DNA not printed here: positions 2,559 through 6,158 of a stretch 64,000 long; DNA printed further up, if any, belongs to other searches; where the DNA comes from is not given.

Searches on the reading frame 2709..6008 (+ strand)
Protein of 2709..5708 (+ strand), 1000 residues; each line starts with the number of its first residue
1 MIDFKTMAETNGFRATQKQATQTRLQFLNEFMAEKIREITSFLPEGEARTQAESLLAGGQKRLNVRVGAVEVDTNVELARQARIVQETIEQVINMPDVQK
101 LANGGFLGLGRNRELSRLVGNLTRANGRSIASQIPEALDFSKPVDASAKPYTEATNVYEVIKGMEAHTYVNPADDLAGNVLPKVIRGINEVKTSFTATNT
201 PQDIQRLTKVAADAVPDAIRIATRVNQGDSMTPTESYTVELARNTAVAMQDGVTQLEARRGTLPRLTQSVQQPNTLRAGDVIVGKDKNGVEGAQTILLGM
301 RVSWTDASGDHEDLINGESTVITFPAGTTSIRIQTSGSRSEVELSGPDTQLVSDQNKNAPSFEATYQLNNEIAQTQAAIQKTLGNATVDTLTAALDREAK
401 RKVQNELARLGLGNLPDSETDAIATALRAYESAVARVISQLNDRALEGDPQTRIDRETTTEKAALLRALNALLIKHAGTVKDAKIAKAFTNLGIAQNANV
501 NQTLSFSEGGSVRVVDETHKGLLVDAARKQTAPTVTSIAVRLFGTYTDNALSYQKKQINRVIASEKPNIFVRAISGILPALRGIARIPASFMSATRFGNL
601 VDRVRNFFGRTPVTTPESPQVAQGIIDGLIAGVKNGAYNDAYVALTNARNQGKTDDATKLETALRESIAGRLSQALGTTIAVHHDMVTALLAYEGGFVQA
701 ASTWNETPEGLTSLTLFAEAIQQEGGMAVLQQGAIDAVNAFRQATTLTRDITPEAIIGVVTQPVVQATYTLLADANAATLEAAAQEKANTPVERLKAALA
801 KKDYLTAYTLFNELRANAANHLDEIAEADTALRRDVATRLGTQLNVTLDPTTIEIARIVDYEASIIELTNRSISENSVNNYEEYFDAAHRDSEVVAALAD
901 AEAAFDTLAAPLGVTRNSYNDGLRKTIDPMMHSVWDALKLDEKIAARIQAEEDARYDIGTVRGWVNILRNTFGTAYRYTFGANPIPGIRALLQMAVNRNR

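Call 9: search_protein_families(library=pfam, proteins=[window:2709-5708:+], max_evalue=1)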
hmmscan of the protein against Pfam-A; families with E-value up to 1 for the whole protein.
window:2709-5708:+ (1000 aa): 0 families

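Call 88: search_protein_families(library=ncbifam, proteins=[window:3009-6008:+], max_evalue=0.05)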
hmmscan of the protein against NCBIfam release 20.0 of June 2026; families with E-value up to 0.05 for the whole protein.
window:3009-6008:+ (1000 aa): 1 family
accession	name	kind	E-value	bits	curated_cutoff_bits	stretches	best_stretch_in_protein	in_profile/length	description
NF051465.1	MSP1_beta_N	equivalog_domain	0.01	16.2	140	0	820-859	40-80/88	adhesin MSP1 subunit beta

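Call 89: search_protein_families(library=padloc, proteins=[window:3009-6008:+], max_evalue=0.01)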
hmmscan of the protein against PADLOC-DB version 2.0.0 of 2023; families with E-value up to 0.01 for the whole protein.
window:3009-6008:+ (1000 aa): 0 families
